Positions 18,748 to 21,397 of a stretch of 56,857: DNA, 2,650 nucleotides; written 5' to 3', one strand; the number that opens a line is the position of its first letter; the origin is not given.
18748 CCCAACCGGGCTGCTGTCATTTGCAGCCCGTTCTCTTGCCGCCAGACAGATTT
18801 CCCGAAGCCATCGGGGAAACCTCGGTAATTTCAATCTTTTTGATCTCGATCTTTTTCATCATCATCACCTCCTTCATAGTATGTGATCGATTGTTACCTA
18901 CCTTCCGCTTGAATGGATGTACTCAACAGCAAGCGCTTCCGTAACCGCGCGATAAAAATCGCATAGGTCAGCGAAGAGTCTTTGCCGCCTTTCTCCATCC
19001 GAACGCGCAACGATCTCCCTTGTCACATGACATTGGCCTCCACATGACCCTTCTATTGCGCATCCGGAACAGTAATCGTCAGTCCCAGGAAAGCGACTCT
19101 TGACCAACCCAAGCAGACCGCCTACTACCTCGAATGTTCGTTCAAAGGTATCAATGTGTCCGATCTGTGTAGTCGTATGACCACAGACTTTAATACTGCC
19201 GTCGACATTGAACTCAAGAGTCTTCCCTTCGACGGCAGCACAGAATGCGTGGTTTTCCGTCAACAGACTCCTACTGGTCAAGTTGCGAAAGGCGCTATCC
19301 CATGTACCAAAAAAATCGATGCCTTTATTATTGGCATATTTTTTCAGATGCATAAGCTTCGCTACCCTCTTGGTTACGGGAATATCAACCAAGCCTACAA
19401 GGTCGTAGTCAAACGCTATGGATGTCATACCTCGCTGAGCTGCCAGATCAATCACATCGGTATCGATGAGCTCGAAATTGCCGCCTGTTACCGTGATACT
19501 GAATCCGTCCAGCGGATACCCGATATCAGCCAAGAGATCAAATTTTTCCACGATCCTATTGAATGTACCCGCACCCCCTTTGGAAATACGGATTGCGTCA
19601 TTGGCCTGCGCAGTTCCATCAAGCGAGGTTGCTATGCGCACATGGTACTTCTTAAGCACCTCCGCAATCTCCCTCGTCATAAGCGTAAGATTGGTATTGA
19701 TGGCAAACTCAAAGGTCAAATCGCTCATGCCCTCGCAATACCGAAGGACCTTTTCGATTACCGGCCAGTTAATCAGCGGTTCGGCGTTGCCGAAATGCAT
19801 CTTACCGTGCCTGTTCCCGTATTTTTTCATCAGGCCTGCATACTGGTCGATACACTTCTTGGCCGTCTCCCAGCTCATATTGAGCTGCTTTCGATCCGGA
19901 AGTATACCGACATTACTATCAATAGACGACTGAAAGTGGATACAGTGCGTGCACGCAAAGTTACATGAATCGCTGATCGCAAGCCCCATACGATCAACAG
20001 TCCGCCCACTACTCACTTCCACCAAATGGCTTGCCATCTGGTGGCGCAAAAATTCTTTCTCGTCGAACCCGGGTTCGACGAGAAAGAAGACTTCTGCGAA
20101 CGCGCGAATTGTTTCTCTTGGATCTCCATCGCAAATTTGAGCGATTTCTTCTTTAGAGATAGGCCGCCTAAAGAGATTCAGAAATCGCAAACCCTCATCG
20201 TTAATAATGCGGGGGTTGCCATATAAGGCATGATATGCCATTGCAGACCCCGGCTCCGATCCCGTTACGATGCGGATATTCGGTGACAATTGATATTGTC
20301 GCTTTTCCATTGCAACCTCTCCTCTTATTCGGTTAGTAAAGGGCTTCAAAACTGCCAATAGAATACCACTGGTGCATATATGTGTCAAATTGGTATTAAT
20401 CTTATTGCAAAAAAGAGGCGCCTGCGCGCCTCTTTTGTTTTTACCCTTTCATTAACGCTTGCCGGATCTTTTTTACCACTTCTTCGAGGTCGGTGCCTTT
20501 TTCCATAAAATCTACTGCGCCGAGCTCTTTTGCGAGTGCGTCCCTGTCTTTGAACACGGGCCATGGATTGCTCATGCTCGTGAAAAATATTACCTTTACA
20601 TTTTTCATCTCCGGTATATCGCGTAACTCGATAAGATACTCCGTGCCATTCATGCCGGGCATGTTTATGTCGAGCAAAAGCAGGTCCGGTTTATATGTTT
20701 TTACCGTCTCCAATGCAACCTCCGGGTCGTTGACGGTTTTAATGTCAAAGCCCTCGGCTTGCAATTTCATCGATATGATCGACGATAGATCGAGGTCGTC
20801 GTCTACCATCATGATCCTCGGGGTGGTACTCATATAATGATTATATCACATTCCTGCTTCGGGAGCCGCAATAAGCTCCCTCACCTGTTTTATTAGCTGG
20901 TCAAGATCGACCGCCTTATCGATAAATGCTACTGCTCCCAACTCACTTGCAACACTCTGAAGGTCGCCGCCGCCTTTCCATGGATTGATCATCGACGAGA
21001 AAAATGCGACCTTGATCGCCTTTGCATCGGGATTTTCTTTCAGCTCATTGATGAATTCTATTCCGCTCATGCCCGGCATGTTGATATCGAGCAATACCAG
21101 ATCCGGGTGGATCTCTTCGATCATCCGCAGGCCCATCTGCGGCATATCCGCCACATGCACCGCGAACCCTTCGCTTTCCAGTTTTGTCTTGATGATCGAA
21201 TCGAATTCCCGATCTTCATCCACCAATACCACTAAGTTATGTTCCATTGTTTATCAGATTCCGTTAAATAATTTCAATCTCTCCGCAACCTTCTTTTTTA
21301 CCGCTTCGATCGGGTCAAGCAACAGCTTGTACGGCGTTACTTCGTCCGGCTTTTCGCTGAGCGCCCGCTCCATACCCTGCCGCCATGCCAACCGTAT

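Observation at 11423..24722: Recurring convergent pair: anSME-like radical SAM/SPASM enzyme with a paralogous HExxH protein and a short peptide gene (two loci)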

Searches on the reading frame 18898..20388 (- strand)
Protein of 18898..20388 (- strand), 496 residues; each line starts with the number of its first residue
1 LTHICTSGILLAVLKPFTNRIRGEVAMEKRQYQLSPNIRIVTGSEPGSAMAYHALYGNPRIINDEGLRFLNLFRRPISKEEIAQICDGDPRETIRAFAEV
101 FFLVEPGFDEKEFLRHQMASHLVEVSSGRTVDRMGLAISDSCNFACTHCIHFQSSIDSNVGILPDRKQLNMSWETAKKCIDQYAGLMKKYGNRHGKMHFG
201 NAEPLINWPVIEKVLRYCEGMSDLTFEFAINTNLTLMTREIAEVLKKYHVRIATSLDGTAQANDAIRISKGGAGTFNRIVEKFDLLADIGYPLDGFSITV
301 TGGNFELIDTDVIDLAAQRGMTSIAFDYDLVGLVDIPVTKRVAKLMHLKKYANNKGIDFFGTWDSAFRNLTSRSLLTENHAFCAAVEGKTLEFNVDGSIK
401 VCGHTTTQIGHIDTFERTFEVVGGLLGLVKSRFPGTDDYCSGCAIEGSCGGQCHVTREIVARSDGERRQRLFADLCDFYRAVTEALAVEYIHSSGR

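Call 3: search_protein_families(library=pfam, proteins=[window:18898-20388:-], max_evalue=0.01)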
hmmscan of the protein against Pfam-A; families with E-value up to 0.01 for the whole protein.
window:18898-20388:- (496 aa): 1 family
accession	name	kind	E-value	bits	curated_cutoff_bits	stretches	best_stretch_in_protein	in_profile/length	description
PF04055.27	Radical_SAM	-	1.7e-13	51.5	29.5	1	138-304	3-152/166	Radical SAM superfamily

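Call 4: search_protein_families(library=ncbifam, proteins=[window:18898-20388:-], max_evalue=0.01)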
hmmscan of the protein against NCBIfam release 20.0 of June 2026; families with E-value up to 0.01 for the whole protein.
window:18898-20388:- (496 aa): 52 families (the best 25 are shown)
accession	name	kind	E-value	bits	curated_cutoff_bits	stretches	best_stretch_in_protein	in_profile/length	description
NF047865.1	rSAM_PapB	equivalog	1.6e-24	86.8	340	1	134-458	5-321/330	PapB family radical SAM/SPASM ranthipeptide maturase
NF035951.1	rSAM_RumMC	equivalog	2e-23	82.8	720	1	127-284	107-257/510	RumMC family radical SAM sactipeptide maturase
TIGR04068.1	rSAM_ocin_clost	equivalog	8.5e-22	77.6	500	1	115-284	68-230/462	Cys-rich peptide radical SAM maturase CcpM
TIGR03906.1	quino_hemo_SAM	equivalog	1.3e-21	76.9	453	1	129-286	91-241/467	quinohemoprotein amine dehydrogenase maturation protein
TIGR04064.1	rSAM_nif11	equivalog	3e-20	72.4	518.7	1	129-286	75-224/459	nif11-like peptide radical SAM maturase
TIGR03974.1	rSAM_six_Cys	equivalog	7.5e-20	71.2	425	1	118-288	81-246/451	thioether cross-link-forming SCIFF peptide maturase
TIGR03978.1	rSAM_paired_1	equivalog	4.4e-18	65.3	370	1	138-290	89-232/466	His-Xaa-Ser system radical SAM maturase HxsB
TIGR04148.1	GG_samocin_CFB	equivalog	4.2e-16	59.2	300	1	131-288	16-172/411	radical SAM peptide maturase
NF038107.1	rSAM_NF038107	equivalog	1e-15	57.4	600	1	78-453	39-400/444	Cys-every-fifth radical SAM/SPASM peptide maturase CefB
NF040492.1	not_ScfB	exception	1.1e-15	57.5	855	1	130-283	93-239/450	ScfB-related radical SAM/SPASM orphan maturase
TIGR03942.1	sulfatase_rSAM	equivalog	1.2e-15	57.5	349.45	1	138-288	7-150/363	anaerobic sulfatase maturase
TIGR04136.1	rSAM_FibroRumin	equivalog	9.8e-15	54.3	400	1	137-455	96-420/458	FibroRumin system radical SAM peptide maturase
TIGR04463.1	rSAM_vs_C_rich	equivalog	1.6e-14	53.5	525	1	49-454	12-395/438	TIGR04463 family radical SAM/SPASM RiPP maturase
TIGR04163.1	rSAM_cobopep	equivalog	2.3e-14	53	375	1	137-322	69-241/428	peptide-modifying radical SAM enzyme CbpB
NF041707.1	rSAM_YhhB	equivalog_domain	6.1e-14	51.7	445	1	137-287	7-153/369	cyclophane-forming radical SAM/SPASM peptide maturase YhhB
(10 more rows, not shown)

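Call 116: search_protein_families(library=padloc, proteins=[window:18898-20388:-], max_evalue=0.01)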
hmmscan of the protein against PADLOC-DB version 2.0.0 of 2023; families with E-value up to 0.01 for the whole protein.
window:18898-20388:- (496 aa): 2 families
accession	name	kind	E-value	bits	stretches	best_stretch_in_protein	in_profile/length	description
PDLC02903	pVip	-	7.1e-07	26.9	1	138-279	6-125/257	Viperins not associated with kinases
PDLC02904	pVip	-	0.00085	16.9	1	138-263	9-114/262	Viperins associated with kinases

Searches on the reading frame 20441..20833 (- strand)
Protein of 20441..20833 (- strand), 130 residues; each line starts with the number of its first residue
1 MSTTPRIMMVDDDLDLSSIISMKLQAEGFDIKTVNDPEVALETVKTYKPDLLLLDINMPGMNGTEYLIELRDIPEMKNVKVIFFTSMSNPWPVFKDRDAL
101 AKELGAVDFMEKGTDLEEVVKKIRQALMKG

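Call 66: search_protein_families(library=pfam, proteins=[window:20441-20833:-], max_evalue=0.01)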
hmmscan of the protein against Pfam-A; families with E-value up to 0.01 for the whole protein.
window:20441-20833:- (130 aa): 1 family
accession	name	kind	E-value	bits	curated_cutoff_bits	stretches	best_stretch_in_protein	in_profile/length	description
PF00072.30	Response_reg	-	1.2e-20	74.2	30.2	1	7-124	1-111/111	Response regulator receiver domain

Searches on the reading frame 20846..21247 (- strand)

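Call 66: search_protein_families(library=pfam, proteins=[window:20846-21247:-], max_evalue=0.01)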
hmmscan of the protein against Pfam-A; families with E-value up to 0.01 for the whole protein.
window:20846-21247:- (133 aa): 1 family
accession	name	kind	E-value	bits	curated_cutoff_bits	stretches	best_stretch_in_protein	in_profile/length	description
PF00072.30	Response_reg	-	3.8e-20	72.5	30.2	1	6-122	1-110/111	Response regulator receiver domain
